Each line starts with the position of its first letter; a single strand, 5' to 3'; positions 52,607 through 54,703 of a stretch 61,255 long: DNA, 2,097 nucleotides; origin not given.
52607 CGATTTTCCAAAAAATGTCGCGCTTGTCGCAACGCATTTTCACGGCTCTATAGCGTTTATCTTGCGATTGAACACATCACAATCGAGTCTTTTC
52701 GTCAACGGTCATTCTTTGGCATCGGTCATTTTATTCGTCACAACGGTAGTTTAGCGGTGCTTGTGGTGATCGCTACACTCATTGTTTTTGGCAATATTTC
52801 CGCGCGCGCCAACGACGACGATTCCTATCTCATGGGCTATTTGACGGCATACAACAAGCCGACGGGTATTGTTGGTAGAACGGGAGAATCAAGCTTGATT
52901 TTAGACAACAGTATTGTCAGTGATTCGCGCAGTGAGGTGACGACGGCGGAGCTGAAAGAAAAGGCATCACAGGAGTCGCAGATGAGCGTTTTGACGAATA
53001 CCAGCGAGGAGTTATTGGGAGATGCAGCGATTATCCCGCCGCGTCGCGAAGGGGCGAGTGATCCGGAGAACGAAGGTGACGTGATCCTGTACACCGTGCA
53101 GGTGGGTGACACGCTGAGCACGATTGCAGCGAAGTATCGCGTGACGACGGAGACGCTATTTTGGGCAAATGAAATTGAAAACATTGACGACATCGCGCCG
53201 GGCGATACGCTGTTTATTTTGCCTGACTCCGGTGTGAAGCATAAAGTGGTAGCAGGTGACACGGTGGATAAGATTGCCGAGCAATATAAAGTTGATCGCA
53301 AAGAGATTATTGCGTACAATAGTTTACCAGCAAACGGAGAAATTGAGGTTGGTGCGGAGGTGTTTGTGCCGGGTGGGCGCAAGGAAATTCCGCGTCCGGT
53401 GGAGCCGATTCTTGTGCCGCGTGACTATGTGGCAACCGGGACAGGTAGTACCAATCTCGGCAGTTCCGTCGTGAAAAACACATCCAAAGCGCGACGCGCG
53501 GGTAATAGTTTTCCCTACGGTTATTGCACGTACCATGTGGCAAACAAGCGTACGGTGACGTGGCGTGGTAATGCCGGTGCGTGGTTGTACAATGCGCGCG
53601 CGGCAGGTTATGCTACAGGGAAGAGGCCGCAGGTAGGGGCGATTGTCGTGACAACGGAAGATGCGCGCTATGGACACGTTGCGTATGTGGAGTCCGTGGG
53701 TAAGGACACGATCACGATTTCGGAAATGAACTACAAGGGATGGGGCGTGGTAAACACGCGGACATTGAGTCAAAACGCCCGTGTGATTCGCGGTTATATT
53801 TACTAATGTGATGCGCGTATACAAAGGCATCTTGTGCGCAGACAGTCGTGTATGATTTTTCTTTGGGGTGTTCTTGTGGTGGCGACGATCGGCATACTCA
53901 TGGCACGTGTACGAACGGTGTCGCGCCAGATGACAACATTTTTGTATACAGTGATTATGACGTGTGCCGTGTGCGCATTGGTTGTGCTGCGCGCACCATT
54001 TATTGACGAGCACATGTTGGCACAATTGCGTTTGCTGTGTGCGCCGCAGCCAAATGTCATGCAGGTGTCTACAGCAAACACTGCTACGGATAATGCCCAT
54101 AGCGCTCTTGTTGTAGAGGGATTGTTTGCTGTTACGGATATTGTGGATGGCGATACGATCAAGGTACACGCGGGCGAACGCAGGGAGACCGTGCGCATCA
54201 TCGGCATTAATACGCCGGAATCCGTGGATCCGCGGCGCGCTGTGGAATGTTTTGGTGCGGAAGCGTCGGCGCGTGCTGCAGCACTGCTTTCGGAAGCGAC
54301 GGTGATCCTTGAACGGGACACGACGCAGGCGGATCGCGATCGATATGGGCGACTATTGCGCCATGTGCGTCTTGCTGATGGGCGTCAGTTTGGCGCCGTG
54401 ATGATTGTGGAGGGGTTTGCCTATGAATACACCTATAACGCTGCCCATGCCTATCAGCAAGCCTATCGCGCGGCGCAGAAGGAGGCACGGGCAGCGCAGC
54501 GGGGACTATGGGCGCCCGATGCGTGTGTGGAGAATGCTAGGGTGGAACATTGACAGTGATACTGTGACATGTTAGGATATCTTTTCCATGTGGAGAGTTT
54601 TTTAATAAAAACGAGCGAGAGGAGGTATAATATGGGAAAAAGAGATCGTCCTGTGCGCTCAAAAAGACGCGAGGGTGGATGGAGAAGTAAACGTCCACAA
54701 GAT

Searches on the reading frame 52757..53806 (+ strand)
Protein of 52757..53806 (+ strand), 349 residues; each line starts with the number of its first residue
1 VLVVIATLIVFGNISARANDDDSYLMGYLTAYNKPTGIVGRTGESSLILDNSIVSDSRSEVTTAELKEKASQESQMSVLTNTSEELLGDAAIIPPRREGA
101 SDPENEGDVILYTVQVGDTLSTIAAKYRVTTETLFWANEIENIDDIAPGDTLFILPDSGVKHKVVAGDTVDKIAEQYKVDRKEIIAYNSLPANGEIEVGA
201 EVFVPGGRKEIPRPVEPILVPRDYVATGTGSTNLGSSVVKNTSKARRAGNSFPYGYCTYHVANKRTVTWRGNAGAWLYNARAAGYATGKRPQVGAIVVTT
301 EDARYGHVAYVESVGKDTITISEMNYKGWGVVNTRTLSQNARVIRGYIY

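Call 38: search_protein_families(library=pfam, proteins=[window:52757-53806:+], max_evalue=0.01)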
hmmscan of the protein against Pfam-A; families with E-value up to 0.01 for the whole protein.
window:52757-53806:+ (349 aa): 5 families
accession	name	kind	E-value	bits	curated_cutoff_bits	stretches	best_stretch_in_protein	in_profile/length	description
PF01476.26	LysM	-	9.6e-21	73.9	20.9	2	112-154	1-42/43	LysM domain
PF05257.22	CHAP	-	2.8e-17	63.4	26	1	249-325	3-81/81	CHAP domain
PF23473.1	LysM3_LYK4_5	-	1e-10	42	29.3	1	112-153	5-44/48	LYK4/5 LysM3 domain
PF23446.1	LysM1_NFP_LYK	-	0.0012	20.1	36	0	169-205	17-54/60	NFP/LYK LysM1 domain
PF23577.1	LysM_RLK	-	0.0083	16.6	27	0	112-134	3-24/44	LysM domain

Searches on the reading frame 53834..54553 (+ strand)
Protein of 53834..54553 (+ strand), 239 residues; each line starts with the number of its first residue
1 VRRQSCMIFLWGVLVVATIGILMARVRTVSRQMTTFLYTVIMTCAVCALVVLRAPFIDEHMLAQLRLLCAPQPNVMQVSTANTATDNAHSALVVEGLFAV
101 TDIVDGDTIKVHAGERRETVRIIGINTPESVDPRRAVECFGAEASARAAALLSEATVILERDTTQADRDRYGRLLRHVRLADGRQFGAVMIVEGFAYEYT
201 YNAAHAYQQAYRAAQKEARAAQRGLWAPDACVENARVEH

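Call 38: search_protein_families(library=pfam, proteins=[window:53834-54553:+], max_evalue=0.01)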
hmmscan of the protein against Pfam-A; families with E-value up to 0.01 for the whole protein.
window:53834-54553:+ (239 aa): 1 family
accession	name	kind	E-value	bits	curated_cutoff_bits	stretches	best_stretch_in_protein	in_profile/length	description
PF00565.23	SNase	-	1.5e-20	74.1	21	1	119-227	1-106/107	Staphylococcal nuclease homologue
